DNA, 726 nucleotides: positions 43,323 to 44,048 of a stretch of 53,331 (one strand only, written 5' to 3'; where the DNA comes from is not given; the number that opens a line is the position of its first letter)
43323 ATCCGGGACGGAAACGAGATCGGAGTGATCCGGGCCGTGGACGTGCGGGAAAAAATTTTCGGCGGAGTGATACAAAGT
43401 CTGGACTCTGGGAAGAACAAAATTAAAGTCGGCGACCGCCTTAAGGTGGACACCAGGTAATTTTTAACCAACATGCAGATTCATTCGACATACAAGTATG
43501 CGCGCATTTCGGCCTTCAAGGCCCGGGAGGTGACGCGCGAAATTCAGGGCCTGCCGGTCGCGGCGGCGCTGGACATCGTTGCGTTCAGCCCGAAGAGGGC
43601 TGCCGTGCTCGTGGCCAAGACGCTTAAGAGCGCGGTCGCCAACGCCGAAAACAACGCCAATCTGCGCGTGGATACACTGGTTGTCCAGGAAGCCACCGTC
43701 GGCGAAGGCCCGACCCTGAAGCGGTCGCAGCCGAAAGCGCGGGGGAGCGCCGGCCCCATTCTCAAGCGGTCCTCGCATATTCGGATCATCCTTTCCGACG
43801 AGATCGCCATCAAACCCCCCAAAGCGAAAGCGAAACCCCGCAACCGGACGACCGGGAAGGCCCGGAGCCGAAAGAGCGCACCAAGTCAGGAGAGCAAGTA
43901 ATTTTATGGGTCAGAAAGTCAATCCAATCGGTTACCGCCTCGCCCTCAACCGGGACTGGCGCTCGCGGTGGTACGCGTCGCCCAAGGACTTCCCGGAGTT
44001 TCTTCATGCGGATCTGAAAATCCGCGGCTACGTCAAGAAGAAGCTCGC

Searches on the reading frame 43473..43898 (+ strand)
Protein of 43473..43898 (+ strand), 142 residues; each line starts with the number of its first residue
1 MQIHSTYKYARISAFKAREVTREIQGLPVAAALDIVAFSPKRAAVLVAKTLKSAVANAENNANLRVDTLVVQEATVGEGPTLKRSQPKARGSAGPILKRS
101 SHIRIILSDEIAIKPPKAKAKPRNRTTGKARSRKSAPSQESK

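Call 3: search_protein_families(library=pfam, proteins=[window:43473-43898:+], max_evalue=1)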
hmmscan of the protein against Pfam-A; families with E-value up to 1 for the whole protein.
window:43473-43898:+ (142 aa): 1 family
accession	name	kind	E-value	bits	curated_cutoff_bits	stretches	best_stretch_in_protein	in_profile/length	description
PF00237.24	Ribosomal_L22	-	1.4e-35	122.1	28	1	7-108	3-104/104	Ribosomal protein L22p/L17e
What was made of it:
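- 43473..43901 (+): rplV (ribosomal protein L22), the gene immediately downstream. Pfam Ribosomal_L22, E 1e-35 (call 3)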
